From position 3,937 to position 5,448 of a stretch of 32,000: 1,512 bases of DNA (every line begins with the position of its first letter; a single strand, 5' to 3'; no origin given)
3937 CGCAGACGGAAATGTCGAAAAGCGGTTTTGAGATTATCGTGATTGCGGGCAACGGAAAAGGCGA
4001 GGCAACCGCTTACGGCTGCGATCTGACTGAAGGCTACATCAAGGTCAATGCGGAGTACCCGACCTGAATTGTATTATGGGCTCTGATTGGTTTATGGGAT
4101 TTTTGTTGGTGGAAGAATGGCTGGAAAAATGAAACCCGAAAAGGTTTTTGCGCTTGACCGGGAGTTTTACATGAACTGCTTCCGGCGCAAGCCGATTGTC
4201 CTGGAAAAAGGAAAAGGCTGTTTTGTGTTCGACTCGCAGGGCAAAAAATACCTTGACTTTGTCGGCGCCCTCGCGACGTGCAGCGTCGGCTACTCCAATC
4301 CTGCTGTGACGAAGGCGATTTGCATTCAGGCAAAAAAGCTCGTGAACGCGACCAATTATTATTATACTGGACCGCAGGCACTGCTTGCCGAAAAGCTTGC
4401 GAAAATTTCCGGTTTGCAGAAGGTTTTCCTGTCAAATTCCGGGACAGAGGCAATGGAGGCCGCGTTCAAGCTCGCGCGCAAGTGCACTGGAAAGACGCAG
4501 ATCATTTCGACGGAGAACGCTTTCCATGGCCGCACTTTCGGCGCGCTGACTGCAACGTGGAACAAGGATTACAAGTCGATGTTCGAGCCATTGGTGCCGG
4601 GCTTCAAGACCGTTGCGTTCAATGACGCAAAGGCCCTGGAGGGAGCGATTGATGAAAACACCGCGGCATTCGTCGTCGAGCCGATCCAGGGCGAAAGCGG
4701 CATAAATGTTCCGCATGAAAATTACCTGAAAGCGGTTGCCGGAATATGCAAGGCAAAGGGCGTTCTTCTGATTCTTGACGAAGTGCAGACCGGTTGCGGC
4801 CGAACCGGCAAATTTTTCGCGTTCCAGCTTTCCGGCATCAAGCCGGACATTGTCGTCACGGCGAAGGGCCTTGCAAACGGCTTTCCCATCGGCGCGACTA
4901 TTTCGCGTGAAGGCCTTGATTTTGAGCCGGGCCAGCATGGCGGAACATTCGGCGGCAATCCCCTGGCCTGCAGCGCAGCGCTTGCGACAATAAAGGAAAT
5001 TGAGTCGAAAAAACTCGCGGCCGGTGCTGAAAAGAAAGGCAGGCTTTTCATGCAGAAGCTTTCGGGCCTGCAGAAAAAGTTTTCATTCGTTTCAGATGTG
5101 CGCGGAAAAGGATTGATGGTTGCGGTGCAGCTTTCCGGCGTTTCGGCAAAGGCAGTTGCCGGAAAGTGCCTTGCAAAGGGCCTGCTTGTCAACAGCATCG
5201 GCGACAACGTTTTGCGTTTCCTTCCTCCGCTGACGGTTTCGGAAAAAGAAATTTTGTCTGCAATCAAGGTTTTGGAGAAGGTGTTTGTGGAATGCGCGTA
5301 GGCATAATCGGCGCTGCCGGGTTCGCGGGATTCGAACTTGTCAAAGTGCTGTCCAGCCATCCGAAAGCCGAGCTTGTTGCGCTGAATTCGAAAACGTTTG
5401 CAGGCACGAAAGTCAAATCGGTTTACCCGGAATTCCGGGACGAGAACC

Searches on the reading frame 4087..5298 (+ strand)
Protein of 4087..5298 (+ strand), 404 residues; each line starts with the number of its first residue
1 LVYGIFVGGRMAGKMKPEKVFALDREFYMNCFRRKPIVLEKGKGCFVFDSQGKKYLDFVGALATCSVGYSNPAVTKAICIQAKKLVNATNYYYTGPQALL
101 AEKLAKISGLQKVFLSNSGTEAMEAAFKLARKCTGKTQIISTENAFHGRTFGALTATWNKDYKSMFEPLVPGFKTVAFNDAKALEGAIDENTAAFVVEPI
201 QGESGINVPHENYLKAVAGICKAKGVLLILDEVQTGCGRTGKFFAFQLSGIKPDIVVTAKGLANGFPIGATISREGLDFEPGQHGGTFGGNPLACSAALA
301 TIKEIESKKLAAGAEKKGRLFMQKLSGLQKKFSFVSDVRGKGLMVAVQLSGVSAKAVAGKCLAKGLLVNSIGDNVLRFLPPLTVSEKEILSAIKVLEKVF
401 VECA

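Call 104: search_protein_families(library=pfam, max_evalue=0.00001, proteins=[window:4087-5298:+])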
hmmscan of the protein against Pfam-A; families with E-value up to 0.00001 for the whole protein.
window:4087-5298:+ (404 aa): 1 family
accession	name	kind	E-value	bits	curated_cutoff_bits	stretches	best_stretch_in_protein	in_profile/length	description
PF00202.27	Aminotran_3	-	2.5e-115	385.8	30.5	1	36-399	10-402/403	Aminotransferase class-III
